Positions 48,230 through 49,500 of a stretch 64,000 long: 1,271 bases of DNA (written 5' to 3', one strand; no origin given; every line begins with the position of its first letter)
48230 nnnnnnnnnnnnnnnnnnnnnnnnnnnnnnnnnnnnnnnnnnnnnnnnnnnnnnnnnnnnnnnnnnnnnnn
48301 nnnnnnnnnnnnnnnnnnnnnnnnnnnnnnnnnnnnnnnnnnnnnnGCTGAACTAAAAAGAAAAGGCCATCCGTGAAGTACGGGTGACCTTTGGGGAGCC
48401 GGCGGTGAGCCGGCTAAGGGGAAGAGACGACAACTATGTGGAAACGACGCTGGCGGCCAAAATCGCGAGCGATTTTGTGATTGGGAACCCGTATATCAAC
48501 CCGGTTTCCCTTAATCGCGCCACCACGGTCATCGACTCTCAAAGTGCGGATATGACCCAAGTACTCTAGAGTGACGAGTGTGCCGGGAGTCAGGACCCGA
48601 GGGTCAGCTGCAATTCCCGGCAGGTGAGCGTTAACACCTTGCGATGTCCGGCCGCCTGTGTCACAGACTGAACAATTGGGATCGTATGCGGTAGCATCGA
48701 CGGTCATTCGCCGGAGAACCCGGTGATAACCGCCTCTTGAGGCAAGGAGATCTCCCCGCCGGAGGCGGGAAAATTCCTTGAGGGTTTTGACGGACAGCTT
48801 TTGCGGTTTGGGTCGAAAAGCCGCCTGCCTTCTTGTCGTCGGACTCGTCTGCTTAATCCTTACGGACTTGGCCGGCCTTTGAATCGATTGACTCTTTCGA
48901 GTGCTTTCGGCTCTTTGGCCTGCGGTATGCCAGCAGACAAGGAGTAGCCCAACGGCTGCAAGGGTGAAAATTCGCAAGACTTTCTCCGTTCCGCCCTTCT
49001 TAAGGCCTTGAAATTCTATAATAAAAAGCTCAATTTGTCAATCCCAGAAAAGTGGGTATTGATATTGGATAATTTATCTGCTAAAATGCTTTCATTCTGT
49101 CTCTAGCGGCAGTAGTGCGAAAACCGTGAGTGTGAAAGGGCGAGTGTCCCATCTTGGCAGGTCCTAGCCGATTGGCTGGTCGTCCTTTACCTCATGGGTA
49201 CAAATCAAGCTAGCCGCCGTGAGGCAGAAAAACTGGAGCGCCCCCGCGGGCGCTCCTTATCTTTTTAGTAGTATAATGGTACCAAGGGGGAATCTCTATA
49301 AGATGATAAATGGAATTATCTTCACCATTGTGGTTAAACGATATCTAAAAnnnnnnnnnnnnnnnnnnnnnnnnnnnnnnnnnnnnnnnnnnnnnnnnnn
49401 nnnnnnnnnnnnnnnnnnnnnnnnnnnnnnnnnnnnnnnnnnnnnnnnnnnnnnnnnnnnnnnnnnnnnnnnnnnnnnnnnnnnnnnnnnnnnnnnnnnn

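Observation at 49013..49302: Promoter, structured ~175-nt RNA and strong terminator immediately upstream of a class A beta-lactamase-like gene, divergent from a 3D-domain cell-wall protein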

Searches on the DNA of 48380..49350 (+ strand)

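Call 4: search_rna_families(source=window, start=48950, end=49350, threshold=evalue, max_evalue=10, show_alignments=3)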
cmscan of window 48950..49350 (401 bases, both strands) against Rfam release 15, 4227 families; matches with E-value up to 10: 1.
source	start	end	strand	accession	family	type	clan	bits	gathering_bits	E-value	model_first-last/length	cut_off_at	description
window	49198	49269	-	RF01808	MicX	Gene; sRNA;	-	13.3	75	1.6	1-194/194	no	MicX Vibrio cholerae sRNA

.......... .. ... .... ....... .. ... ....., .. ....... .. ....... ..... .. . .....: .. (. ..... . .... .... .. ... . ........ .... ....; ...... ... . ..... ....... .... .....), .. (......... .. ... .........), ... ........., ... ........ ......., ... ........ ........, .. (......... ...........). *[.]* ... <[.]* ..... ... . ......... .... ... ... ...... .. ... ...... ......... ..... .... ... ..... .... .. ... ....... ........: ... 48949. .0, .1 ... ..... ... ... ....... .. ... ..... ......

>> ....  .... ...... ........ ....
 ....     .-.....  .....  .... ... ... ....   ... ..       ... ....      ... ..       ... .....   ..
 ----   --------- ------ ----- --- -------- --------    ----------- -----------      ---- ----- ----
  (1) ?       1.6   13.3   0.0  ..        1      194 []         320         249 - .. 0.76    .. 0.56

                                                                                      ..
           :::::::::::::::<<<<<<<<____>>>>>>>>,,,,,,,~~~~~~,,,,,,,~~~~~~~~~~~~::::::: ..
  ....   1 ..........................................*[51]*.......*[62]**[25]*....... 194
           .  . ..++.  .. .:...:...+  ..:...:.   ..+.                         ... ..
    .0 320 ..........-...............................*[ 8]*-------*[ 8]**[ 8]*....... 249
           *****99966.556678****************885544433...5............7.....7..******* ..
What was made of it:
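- On Any Rfam 15 family (4227 covariance models): At E<=10 there is only a terminator-only MicX match of 13 bits against a 75-bit threshold (call 4).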

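Call 19: search_dna_similar(query=window:48380-49300:+, collection=phages, mode=distant, max_evalue=0.01)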
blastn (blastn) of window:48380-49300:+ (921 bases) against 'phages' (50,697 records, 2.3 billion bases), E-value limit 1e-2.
No match.

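Call 20: search_dna_similar(query=window:48380-49300:+, collection=plasmids, mode=distant, max_evalue=0.01)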
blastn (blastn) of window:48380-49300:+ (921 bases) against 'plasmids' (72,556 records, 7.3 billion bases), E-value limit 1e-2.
No match.
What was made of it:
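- Tried and rejected: A blastn of the whole segment against phages and plasmids gave no match (calls 19, 20).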

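Call 42: search_rna_families(source=L008, threshold=gathering)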
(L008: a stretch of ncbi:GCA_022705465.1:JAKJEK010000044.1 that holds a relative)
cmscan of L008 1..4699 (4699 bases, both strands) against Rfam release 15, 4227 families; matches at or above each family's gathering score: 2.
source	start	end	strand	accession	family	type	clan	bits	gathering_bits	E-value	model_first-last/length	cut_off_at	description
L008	2328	2400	-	RF00005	tRNA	Gene; tRNA;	CL00001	73.5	29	2.5e-15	1-71/71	no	tRNA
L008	2439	2512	-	RF00005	tRNA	Gene; tRNA;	CL00001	72.4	29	5.1e-15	1-71/71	no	tRNA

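Call 49: build_rna_model(alignment_id=A2, structure=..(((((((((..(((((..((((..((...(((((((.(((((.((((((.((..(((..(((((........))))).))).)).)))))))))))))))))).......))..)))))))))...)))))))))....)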
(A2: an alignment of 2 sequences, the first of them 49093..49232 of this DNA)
Model R1 built from alignment A2 (2 sequences, 141 columns); structure: as given.
model positions 141; base pairs 48; branch points 0; effective number of sequences 0.6; information 0.591 bits per position. Calibrated on 0.2 Mb of random sequence (short: E-values are rough).
structure used (alignment columns):
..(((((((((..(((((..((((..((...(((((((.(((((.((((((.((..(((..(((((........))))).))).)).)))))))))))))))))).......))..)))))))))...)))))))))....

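Call 50: search_with_rna_model(model_id=R1, sources=[window, L001, L002, L003, L004, L005, L008], max_evalue=10)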
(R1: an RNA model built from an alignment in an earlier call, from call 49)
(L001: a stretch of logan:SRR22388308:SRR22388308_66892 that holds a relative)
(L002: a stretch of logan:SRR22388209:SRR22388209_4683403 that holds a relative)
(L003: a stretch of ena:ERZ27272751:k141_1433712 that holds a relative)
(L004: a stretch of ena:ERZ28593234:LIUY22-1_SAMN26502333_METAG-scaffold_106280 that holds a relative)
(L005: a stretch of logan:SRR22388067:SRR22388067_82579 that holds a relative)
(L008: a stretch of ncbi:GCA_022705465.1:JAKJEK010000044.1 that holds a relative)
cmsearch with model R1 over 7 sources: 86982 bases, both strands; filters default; matches with E-value up to 10: 1.
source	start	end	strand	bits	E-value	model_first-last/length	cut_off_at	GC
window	49093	49233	+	173.9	1.5e-46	1-141/141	no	0.54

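Call 55: search_with_rna_model(model_id=R1, sources=[L009, L010, L011], max_evalue=10, filters=off)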
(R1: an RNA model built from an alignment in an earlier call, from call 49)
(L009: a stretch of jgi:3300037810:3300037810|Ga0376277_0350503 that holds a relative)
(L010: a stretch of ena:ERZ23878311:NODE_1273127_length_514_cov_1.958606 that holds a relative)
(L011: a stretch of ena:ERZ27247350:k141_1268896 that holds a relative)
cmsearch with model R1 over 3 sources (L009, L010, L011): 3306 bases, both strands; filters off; matches with E-value up to 10: 21.
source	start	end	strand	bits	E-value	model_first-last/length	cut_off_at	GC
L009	12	43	-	9.9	0.1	1-141/141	no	0.72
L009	14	45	+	9.4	0.14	1-141/141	no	0.72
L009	1046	1106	-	8.8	0.21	1-141/141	no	0.46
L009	1437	1468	+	7.9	0.38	1-141/141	no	0.75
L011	962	986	+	6.5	0.92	1-141/141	no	0.36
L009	986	1027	-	6.5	0.92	1-141/141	no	0.57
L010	153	183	+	5.9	1.4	1-141/141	no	0.77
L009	1431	1470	-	5.8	1.4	1-141/141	no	0.73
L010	78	144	-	5.1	2.3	1-141/141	no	0.75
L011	819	859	+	4.9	2.7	1-141/141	no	0.41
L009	1110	1177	-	4.7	3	1-141/141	no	0.66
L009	178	262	+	4.6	3.1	1-141/141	no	0.51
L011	409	473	-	4.4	3.5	1-141/141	no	0.43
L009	1321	1368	+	4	4.7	1-141/141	no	0.54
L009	1139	1185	+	3.9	4.9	1-141/141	no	0.6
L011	789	817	-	3.8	5.4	1-141/141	no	0.34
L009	1251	1292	+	3.7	5.8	1-141/141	no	0.5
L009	183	253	-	3.6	6.1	1-141/141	no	0.51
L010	354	403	+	3.6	6.2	1-141/141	no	0.6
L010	58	93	+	3.6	6.2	1-141/141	no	0.75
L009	734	781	+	3.1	8.4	1-141/141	no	0.62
